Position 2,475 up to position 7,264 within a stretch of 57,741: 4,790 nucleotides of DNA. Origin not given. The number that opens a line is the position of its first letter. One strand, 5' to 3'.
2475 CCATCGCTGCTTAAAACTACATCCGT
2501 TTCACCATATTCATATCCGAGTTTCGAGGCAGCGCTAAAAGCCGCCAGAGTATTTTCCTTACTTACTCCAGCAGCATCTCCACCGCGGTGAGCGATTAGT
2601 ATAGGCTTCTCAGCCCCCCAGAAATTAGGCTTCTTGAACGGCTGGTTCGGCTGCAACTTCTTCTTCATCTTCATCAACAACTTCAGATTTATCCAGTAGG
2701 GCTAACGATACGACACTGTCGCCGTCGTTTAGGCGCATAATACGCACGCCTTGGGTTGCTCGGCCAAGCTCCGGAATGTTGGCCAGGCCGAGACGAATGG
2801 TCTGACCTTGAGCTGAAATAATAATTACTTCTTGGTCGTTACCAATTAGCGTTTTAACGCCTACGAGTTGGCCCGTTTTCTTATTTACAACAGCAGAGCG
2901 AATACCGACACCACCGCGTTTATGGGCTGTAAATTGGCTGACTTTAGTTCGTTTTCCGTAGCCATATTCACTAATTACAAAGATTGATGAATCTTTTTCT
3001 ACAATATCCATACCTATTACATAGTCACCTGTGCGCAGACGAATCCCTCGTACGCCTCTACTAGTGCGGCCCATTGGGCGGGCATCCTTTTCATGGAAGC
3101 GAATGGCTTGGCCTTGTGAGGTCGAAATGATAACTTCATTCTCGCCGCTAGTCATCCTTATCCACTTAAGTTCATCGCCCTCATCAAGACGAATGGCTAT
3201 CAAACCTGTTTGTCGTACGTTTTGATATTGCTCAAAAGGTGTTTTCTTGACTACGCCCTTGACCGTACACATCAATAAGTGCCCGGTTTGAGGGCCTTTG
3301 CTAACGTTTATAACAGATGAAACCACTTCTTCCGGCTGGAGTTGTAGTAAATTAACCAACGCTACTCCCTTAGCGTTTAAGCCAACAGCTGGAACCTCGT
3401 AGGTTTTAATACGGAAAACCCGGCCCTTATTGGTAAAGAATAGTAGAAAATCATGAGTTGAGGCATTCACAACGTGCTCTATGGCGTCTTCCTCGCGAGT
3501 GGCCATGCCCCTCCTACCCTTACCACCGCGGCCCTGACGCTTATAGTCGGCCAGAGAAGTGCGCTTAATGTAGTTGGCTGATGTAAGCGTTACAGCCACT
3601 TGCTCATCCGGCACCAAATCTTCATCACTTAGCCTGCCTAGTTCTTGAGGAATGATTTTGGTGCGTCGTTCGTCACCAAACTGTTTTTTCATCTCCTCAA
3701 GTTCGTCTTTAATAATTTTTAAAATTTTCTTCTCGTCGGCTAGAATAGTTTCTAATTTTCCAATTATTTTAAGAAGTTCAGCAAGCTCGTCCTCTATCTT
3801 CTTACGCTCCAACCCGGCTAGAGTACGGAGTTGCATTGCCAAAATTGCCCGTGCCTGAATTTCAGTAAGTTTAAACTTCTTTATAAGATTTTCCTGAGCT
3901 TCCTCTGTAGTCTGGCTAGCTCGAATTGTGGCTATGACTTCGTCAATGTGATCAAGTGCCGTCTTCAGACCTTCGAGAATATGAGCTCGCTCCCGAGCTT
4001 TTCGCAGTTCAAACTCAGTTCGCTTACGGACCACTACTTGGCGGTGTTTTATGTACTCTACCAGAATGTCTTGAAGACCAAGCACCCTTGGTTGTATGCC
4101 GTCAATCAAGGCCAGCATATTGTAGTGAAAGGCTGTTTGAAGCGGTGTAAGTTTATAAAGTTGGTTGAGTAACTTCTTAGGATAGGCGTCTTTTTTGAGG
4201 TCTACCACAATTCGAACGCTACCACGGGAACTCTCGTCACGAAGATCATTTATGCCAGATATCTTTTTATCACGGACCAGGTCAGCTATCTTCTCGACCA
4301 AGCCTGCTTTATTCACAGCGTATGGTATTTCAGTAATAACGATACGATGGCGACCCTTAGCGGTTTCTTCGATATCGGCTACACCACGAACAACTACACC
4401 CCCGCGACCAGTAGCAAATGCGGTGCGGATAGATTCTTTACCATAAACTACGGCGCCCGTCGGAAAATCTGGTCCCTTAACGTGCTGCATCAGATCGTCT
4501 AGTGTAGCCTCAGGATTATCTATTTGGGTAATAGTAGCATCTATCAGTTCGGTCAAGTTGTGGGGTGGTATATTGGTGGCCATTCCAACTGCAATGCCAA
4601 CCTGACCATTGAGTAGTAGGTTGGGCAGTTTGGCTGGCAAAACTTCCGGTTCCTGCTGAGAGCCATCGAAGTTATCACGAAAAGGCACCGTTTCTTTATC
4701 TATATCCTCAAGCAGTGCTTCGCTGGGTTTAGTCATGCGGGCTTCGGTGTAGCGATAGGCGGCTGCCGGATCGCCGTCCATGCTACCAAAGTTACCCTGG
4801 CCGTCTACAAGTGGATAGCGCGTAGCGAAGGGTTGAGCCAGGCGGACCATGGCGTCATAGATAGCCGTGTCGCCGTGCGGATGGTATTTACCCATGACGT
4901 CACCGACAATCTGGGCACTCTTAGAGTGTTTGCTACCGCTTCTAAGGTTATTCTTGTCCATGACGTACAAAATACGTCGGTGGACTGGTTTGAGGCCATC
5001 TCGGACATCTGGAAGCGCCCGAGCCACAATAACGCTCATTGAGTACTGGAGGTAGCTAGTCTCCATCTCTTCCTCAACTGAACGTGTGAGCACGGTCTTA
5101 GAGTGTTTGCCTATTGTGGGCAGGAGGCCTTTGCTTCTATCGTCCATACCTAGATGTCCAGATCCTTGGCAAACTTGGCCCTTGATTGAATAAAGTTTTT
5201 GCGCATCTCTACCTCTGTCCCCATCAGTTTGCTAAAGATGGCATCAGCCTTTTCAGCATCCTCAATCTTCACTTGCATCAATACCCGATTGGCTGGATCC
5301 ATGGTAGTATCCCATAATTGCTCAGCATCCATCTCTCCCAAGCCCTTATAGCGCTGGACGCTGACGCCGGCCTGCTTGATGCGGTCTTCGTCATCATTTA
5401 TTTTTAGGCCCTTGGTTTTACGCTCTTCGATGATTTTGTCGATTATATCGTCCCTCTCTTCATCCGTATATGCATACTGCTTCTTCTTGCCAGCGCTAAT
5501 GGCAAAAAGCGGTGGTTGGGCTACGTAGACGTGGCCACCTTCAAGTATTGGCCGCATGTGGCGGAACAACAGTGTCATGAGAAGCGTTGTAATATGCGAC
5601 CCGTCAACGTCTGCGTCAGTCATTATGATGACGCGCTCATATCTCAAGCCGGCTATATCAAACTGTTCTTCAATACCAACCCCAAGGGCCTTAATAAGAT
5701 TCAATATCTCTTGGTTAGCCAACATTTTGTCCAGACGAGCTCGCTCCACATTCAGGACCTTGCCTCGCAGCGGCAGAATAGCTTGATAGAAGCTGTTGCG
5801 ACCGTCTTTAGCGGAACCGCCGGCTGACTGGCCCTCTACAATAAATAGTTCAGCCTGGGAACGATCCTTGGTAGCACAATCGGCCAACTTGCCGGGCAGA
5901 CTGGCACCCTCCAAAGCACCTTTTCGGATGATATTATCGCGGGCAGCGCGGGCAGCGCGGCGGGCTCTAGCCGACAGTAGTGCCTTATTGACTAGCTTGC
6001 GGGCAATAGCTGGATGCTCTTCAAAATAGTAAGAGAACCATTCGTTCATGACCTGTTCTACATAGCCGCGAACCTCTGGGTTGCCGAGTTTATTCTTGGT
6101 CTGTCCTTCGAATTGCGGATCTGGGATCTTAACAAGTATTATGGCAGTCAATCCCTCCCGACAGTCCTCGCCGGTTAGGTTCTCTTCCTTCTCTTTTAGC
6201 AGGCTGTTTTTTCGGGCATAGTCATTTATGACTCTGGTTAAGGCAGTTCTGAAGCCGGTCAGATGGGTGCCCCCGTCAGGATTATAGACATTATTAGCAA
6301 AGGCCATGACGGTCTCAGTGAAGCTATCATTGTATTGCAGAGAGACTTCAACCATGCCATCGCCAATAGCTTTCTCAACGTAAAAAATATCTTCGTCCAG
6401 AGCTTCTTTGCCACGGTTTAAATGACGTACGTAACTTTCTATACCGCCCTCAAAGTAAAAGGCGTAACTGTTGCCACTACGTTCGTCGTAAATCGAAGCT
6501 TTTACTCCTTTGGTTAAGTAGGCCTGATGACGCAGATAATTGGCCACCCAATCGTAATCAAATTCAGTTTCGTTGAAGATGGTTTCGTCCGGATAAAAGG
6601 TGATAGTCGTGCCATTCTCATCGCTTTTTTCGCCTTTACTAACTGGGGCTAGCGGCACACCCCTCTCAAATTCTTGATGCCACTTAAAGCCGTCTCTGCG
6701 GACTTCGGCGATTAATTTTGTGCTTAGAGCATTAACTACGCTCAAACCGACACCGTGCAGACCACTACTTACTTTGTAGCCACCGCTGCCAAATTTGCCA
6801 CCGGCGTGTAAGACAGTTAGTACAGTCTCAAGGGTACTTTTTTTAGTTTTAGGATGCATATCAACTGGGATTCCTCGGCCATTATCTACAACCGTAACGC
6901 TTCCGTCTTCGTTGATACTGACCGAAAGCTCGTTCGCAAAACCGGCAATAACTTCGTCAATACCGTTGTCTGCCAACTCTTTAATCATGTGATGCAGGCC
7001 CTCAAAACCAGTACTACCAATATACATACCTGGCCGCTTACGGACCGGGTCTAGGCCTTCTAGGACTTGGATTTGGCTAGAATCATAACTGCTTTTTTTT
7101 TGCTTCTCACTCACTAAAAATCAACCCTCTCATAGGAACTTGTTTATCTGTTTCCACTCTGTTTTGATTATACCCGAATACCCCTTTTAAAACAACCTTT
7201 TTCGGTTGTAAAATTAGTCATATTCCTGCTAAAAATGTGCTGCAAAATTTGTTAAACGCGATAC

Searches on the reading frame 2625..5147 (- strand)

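Call 37: search_protein_families(library=pfam, max_evalue=0.001, proteins=[window:2625-5147:-])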
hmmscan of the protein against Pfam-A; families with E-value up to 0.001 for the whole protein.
window:2625-5147:- (840 aa): 2 families
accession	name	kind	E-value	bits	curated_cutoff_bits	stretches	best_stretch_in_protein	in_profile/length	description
PF00521.26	DNA_topoisoIV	-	2e-164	548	31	1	43-484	1-432/432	DNA gyrase/topoisomerase IV, subunit A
PF03989.18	DNA_gyraseA_C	-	1.3e-63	210.6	27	6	772-817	1-46/48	DNA gyrase C-terminal domain, beta-propeller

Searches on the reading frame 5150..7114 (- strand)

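Call 37: search_protein_families(library=pfam, max_evalue=0.001, proteins=[window:5150-7114:-])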
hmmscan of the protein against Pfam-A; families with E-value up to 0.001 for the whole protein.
window:5150-7114:- (654 aa): 4 families
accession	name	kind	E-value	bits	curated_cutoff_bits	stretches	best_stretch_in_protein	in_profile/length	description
PF00204.31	DNA_gyraseB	-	9.5e-60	201.4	27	1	224-393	1-172/173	DNA gyrase B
PF00986.26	DNA_gyraseB_C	-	9.9e-30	102.9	29.8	1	582-643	2-63/63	DNA gyrase B subunit, carboxyl terminus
PF01751.28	Toprim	-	4.1e-17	62.6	23.1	1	422-533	1-95/96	Toprim domain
PF02518.31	HATPase_c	-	8.2e-17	62.1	26.4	1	39-177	5-109/111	Histidine kinase-, DNA gyrase B-, and HSP90-like ATPase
